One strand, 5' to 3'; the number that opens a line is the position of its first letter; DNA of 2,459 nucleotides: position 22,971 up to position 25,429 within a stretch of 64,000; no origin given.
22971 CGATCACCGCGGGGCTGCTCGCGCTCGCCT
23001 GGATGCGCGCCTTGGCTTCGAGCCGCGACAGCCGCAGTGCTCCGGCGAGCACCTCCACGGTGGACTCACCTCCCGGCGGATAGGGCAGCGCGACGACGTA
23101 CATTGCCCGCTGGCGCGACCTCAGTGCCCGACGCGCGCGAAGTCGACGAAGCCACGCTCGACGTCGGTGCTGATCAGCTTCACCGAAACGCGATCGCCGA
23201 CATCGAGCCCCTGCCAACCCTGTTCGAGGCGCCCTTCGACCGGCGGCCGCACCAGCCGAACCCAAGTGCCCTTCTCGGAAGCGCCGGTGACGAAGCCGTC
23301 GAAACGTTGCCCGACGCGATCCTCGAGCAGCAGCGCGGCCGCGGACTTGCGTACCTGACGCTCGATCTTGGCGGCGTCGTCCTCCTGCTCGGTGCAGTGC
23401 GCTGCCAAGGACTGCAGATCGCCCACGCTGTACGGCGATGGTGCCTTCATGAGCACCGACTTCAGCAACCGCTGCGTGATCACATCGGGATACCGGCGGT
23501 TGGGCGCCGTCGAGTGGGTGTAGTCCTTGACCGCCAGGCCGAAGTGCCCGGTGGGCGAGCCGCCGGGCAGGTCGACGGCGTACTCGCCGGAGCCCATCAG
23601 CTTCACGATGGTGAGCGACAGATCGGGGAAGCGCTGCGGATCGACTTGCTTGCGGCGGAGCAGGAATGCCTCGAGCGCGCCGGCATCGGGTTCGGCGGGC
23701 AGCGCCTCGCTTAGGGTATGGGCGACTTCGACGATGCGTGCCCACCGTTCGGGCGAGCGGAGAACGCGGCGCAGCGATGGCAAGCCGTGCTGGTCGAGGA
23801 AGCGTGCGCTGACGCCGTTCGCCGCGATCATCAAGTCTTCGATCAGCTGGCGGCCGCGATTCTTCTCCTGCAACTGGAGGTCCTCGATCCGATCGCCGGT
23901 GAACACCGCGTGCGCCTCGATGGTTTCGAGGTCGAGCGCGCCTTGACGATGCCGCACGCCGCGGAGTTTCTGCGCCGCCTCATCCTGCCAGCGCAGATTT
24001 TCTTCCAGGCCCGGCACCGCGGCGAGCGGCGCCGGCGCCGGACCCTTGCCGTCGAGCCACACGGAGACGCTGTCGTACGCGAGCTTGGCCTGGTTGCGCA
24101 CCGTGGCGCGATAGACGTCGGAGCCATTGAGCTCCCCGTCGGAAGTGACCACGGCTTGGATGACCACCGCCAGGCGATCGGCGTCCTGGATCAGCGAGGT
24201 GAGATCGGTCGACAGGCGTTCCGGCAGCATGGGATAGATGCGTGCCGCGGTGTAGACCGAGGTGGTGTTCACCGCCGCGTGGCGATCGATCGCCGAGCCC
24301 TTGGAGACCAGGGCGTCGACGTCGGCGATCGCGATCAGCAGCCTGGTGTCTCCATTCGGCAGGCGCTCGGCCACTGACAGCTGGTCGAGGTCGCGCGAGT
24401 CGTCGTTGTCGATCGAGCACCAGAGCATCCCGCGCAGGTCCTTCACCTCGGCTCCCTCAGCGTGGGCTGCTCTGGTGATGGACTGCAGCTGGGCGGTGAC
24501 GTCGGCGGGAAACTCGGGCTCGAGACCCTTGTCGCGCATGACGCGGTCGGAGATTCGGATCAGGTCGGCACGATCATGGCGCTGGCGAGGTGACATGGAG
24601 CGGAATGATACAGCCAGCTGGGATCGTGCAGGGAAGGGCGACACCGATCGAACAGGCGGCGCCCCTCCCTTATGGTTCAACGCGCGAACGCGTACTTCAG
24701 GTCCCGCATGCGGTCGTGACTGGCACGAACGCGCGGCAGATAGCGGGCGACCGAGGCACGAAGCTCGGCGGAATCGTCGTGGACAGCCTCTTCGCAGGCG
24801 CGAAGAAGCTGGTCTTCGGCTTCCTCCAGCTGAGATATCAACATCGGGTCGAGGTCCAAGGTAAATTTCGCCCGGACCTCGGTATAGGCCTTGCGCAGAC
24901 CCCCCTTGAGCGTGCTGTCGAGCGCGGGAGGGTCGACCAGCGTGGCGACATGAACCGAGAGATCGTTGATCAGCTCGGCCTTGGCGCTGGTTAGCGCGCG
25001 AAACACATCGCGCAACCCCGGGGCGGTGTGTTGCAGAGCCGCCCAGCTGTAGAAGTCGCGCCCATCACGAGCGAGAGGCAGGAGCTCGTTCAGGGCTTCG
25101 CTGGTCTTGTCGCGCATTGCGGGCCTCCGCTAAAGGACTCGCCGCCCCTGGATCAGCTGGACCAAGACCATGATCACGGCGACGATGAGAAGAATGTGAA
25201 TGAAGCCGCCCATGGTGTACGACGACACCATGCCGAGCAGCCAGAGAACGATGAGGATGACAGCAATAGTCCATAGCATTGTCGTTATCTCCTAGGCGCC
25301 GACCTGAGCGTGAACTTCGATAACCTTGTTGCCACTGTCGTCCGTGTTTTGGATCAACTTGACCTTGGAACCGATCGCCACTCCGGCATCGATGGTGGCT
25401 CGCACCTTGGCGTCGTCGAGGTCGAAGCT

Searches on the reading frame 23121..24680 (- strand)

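Call 48: search_protein_families(library=pfam, proteins=[window:23121-24680:-], max_evalue=0.01)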
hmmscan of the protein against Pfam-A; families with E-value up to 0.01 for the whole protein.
window:23121-24680:- (519 aa): 3 families
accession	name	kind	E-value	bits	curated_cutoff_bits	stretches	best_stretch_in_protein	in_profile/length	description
PF00773.25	RNB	-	8.3e-82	275.5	29.3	1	80-411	2-325/326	RNB domain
PF18614.7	RNase_II_C_S1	-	4.5e-20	71.7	26.6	1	458-517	1-59/59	RNase II-type exonuclease C-terminal S1 domain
PF00575.29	S1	-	0.0074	17.1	22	0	454-513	2-70/74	S1 RNA binding domain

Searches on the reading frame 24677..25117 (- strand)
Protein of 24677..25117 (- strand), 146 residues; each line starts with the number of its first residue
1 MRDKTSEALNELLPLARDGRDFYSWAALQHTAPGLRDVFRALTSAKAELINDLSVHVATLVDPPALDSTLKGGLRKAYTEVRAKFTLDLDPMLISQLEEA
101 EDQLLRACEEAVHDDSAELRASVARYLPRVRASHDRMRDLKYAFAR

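Call 48: search_protein_families(library=pfam, proteins=[window:24677-25117:-], max_evalue=0.01)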
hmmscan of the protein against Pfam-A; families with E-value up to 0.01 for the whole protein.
window:24677-25117:- (146 aa): 1 family
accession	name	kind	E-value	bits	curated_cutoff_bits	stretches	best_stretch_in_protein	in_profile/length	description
PF09537.16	DUF2383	-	1.5e-16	61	30.8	1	5-113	2-110/111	Domain of unknown function (DUF2383)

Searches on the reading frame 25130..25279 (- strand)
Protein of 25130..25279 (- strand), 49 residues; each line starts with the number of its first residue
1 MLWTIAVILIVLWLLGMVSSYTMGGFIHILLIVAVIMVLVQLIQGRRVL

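Call 48: search_protein_families(library=pfam, proteins=[window:25130-25279:-], max_evalue=0.01)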
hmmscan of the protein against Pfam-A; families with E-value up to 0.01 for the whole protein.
window:25130-25279:- (49 aa): 1 family
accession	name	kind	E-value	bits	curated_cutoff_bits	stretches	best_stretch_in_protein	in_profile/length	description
PF18919.5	DUF5670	-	7.3e-17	61.6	23.5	1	1-44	1-43/43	Family of unknown function (DUF5670)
